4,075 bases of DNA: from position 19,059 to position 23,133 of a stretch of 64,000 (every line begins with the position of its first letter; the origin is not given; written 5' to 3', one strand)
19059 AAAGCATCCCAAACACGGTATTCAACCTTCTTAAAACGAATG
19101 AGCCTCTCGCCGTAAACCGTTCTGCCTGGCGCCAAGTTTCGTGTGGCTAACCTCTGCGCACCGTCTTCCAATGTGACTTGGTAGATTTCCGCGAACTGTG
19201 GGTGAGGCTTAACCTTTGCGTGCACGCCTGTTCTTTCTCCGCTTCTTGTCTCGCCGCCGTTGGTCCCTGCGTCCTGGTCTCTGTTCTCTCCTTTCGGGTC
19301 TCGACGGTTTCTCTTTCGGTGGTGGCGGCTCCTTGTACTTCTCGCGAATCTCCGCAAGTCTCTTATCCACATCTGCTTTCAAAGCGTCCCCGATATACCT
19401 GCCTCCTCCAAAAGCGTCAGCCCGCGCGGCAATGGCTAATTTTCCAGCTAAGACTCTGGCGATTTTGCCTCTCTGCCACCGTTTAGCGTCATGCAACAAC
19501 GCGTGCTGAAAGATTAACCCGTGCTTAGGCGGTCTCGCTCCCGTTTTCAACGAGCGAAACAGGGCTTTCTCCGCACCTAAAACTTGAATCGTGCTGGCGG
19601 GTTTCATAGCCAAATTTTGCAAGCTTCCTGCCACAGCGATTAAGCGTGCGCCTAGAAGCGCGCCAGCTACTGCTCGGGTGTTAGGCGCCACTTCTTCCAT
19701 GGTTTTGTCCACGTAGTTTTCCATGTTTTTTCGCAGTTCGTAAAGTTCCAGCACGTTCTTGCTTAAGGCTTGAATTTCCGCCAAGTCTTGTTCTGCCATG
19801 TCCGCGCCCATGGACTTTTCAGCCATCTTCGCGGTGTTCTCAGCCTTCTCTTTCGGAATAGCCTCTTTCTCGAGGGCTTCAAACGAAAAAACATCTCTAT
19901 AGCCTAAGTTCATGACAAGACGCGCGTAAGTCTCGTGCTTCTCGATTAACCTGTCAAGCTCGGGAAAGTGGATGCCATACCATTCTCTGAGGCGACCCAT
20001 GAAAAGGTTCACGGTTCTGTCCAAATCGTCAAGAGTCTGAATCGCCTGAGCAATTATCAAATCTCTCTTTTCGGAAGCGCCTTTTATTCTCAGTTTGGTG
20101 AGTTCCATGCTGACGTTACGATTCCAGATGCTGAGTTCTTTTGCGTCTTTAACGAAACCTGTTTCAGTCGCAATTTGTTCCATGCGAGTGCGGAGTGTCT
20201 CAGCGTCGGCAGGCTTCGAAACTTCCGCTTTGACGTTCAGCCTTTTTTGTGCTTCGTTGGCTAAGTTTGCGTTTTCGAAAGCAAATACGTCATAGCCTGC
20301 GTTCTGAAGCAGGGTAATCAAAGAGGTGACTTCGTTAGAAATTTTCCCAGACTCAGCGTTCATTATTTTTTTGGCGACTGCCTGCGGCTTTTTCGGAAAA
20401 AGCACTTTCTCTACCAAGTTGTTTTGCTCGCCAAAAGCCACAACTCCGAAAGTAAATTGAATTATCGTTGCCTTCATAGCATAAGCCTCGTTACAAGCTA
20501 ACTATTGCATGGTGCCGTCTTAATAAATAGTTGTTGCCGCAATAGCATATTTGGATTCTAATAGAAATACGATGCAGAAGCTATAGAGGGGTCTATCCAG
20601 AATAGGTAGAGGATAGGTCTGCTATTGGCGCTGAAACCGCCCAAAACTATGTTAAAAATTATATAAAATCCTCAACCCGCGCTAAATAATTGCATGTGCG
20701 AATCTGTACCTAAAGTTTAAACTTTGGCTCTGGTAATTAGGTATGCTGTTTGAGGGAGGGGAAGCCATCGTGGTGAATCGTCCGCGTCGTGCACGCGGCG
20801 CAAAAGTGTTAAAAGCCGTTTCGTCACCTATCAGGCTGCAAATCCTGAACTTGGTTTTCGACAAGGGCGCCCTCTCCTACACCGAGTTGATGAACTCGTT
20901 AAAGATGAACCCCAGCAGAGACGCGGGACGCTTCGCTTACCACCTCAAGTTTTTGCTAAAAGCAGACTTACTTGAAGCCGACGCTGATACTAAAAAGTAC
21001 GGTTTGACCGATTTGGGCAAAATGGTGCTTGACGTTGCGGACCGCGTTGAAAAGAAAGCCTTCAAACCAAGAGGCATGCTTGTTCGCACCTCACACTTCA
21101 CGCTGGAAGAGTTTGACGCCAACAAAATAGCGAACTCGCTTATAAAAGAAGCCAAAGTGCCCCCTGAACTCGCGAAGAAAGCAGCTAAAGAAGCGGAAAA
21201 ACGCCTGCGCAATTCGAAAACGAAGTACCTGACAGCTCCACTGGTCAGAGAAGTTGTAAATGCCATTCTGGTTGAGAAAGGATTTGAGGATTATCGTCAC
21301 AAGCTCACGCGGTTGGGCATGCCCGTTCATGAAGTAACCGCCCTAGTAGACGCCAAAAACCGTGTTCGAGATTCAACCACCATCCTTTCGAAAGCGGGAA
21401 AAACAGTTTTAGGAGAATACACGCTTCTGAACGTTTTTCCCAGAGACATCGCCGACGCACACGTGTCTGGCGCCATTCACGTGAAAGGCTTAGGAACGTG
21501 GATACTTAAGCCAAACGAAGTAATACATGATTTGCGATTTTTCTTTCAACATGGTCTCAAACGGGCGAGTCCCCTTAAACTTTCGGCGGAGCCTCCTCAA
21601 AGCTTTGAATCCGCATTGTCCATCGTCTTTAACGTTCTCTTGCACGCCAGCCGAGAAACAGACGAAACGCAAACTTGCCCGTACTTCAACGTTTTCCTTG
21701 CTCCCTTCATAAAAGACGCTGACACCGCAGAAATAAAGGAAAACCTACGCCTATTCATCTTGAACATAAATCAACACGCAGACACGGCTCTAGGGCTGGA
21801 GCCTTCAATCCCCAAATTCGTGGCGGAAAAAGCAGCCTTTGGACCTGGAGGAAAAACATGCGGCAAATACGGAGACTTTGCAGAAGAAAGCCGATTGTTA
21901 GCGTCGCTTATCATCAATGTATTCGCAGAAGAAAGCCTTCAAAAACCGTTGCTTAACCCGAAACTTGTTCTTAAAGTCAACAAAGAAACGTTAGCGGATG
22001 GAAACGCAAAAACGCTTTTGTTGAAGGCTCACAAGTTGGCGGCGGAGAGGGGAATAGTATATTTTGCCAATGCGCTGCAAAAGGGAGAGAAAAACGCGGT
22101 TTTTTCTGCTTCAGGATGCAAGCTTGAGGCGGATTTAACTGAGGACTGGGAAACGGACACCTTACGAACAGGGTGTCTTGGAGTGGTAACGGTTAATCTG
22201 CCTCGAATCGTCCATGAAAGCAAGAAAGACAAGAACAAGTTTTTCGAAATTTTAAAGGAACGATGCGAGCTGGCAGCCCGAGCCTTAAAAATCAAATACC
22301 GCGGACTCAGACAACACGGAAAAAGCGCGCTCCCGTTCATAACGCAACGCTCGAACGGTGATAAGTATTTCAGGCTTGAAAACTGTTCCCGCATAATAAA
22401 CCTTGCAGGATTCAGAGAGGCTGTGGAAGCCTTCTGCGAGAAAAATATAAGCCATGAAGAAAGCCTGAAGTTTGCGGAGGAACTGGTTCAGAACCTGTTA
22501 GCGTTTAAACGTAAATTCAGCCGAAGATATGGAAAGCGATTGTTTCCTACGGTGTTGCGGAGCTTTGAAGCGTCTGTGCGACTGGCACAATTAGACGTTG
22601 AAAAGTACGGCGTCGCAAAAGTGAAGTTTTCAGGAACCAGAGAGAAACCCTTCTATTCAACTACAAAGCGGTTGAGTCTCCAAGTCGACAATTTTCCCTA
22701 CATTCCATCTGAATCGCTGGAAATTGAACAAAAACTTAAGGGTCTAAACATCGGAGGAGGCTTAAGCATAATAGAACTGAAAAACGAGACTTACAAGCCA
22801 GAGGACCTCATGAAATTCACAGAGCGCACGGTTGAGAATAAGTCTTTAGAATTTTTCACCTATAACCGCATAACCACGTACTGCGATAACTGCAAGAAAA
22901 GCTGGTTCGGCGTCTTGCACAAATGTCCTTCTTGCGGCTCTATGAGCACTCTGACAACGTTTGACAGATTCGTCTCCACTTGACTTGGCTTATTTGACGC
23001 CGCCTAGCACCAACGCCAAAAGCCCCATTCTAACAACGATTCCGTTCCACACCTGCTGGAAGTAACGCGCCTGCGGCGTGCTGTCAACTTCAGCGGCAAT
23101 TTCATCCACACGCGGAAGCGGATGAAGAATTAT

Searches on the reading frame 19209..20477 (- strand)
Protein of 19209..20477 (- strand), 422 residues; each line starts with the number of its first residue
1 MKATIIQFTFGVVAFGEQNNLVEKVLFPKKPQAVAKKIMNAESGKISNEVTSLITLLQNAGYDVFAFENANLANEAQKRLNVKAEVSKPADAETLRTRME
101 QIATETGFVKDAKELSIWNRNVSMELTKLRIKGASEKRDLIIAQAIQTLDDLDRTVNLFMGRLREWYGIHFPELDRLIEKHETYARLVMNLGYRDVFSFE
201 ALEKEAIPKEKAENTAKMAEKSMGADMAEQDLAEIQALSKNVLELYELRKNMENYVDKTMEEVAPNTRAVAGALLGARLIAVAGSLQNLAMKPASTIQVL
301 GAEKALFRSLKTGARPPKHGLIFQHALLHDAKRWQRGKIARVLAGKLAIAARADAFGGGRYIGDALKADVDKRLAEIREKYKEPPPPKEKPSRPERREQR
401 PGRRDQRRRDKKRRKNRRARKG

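Call 105: search_protein_families(library=ncbifam, proteins=[window:19209-20477:-], max_evalue=1e-10)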
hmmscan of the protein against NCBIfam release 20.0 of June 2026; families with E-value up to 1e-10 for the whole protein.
window:19209-20477:- (422 aa): 1 family
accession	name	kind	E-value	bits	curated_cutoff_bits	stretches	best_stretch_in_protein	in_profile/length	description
NF011121.0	PRK14552.1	equivalog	1.1e-144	482.5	452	1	1-416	1-415/417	C/D box methylation guide ribonucleoprotein complex aNOP56 subunit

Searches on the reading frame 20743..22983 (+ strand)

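Call 105: search_protein_families(library=ncbifam, proteins=[window:20743-22983:+], max_evalue=1e-10)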
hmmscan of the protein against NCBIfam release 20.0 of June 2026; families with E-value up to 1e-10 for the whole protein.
window:20743-22983:+ (746 aa): 7 families
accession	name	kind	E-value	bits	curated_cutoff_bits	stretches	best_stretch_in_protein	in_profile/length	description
TIGR02487.1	NrdD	equivalog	1.1e-73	248.7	326.35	1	215-742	15-556/581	anaerobic ribonucleoside-triphosphate reductase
NF006126.0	PRK08270.1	equivalog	1.4e-47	162.4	548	1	215-736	130-652/684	ribonucleoside triphosphate reductase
NF006358.0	PRK08579.1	equivalog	5.3e-35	120.7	585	2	476-735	332-591/624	anaerobic ribonucleoside triphosphate reductase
NF006732.0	PRK09263.1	equivalog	7.8e-24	84.1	657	1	450-733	376-667/712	anaerobic ribonucleoside-triphosphate reductase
NF005497.0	PRK07111.1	equivalog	5.8e-23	81.1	764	1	455-734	428-710/746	anaerobic ribonucleoside triphosphate reductase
NF006127.0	PRK08271.1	equivalog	4.9e-20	71.5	545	1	456-734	326-594/631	anaerobic ribonucleoside-triphosphate reductase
TIGR02827.1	RNR_anaer_Bdell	equivalog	5.2e-15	55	568.3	1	471-734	318-565/596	anaerobic ribonucleoside-triphosphate reductase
